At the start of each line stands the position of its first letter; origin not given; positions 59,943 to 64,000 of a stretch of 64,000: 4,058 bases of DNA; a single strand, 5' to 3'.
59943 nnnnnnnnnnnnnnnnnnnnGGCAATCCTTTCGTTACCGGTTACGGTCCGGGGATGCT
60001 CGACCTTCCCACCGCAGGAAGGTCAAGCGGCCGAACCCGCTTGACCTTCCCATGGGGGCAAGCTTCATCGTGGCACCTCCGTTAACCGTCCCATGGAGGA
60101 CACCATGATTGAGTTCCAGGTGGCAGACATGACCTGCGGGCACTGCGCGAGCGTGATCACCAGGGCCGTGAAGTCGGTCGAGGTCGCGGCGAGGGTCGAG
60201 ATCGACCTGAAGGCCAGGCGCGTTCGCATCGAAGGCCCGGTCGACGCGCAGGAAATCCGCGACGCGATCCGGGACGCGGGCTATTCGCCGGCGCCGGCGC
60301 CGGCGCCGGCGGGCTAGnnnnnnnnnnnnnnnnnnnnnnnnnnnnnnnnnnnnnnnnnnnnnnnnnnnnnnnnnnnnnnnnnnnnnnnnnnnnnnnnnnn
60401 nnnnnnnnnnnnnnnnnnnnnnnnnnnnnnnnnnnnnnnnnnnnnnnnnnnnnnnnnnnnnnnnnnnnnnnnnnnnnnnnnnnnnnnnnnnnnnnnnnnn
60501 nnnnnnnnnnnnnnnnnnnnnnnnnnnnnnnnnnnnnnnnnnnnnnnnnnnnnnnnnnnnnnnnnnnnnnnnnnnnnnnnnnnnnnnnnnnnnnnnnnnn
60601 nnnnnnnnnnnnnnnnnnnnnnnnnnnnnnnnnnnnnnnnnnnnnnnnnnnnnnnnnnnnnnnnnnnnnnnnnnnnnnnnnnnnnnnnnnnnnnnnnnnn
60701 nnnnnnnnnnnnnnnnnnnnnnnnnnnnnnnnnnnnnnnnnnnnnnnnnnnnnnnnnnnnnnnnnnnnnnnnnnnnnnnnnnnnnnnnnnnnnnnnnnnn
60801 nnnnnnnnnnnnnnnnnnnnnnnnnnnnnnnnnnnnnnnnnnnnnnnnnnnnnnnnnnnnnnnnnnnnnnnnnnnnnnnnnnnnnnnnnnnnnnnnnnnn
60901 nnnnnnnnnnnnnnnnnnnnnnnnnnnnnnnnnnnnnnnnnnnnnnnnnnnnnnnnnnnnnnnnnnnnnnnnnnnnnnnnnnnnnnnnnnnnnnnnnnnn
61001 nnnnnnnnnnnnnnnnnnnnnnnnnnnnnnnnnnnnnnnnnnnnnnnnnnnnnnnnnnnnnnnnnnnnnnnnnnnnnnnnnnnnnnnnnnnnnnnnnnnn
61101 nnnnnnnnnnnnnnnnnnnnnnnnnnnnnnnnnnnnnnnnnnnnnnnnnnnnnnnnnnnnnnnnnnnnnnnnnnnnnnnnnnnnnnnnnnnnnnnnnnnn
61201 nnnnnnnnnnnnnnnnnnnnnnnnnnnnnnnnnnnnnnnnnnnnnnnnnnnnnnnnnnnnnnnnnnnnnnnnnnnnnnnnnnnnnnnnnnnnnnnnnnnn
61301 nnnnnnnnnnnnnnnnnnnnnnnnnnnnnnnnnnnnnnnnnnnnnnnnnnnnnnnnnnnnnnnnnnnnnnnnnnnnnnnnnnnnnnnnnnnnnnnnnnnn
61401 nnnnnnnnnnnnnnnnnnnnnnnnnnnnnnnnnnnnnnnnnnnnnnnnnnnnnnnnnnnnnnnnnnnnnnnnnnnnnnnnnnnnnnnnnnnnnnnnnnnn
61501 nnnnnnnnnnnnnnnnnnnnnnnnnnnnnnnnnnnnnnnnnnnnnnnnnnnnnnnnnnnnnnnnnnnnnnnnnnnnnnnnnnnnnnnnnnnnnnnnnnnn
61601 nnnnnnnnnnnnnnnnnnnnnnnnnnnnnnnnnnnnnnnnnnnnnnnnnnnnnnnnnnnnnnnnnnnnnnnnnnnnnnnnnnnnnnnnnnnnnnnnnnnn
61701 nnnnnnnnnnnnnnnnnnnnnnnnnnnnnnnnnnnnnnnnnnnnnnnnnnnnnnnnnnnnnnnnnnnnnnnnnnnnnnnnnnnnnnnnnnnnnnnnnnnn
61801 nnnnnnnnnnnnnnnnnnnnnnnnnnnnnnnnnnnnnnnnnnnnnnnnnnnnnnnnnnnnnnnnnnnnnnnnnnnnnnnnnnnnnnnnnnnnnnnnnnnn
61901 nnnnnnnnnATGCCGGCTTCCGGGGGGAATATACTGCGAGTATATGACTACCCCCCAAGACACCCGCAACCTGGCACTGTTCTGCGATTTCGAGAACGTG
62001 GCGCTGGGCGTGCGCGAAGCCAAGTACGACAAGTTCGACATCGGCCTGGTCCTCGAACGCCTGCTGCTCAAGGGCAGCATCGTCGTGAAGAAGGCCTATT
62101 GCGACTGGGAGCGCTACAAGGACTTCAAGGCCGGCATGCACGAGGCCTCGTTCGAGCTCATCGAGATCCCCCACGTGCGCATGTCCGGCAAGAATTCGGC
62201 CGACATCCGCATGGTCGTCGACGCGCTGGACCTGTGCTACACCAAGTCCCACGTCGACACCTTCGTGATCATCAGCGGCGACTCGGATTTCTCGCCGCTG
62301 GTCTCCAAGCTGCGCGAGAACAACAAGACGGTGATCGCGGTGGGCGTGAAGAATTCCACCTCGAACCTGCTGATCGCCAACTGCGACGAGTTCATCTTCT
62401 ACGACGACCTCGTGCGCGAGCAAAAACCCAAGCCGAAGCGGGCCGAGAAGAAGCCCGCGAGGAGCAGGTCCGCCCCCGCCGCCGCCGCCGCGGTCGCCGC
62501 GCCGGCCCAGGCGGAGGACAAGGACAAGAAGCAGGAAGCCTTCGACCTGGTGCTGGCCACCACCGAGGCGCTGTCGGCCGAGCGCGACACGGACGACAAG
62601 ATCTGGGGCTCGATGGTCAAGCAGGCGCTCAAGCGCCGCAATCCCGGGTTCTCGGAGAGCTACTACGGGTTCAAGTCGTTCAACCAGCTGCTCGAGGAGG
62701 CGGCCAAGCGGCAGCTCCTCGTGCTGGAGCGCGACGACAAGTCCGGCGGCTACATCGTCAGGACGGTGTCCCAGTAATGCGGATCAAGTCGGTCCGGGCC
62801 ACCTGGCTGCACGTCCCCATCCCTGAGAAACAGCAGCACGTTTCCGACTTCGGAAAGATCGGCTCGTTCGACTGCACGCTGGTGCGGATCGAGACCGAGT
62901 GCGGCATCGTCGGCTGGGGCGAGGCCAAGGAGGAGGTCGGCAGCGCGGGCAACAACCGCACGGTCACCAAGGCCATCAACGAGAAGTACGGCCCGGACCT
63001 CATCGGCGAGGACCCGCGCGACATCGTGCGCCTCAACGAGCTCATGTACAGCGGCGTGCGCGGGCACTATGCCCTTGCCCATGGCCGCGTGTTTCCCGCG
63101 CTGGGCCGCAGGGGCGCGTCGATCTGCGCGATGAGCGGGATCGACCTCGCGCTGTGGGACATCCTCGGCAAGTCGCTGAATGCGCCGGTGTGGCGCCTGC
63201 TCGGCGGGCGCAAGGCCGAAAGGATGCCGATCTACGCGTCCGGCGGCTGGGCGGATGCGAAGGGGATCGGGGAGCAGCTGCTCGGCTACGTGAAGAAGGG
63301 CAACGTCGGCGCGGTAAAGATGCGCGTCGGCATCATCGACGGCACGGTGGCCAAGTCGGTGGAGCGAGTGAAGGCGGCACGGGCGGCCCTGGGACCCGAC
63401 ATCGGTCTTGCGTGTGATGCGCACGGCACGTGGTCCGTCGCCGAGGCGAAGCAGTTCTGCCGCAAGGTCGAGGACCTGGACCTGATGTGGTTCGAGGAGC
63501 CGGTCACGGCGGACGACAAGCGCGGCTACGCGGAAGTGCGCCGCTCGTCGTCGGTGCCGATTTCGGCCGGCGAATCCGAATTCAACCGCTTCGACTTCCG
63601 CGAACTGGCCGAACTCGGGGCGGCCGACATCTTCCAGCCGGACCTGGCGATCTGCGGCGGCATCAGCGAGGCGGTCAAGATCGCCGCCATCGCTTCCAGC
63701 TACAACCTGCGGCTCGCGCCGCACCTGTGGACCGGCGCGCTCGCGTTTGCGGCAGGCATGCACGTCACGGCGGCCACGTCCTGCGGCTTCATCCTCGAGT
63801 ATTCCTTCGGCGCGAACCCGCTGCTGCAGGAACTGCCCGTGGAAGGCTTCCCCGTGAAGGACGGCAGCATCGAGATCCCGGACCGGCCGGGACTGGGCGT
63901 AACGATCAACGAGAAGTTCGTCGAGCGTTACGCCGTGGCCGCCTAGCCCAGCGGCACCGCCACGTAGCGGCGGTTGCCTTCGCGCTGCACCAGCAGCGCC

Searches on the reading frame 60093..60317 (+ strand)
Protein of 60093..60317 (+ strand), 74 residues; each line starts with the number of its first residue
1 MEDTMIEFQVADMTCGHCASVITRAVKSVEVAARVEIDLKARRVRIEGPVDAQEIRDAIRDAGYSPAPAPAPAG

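Call 54: search_protein_families(library=pfam, proteins=[window:60093-60317:+], max_evalue=0.01)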
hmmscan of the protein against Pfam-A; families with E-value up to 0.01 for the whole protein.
window:60093-60317:+ (74 aa): 1 family
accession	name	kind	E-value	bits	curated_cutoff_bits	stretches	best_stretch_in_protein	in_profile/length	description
PF00403.32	HMA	-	1.6e-14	54.5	24.8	1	8-64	2-61/62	Heavy-metal-associated domain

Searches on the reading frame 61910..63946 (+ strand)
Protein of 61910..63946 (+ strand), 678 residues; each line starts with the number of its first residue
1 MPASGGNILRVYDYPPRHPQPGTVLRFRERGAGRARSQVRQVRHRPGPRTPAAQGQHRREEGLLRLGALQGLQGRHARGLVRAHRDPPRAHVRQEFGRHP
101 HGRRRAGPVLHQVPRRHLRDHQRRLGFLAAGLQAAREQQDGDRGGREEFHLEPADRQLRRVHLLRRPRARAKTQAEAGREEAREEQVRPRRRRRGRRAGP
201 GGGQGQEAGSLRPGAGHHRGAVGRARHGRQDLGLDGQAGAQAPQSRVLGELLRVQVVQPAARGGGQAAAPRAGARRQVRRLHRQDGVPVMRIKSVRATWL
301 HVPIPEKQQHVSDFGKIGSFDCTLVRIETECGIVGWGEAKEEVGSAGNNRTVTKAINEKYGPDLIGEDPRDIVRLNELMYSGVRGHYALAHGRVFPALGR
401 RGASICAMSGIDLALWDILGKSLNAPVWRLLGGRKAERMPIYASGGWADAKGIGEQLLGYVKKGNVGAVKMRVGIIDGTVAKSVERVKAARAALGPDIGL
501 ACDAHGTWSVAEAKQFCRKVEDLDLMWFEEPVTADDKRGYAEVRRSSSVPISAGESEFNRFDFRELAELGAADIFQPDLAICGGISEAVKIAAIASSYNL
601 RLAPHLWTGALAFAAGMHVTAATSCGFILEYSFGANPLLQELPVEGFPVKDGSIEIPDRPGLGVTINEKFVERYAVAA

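Call 70: search_protein_families(library=pfam, proteins=[window:61910-63946:+], max_evalue=0.01)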
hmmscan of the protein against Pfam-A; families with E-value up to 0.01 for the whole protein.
window:61910-63946:+ (678 aa): 2 families
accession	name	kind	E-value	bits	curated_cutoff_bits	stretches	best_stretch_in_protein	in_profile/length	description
PF13378.12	MR_MLE_C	-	7.7e-67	225.6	29.4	1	457-669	6-218/219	Enolase C-terminal domain-like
PF02746.21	MR_MLE_N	-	2.2e-18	67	22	1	314-432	20-117/117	Mandelate racemase / muconate lactonizing enzyme, N-terminal domain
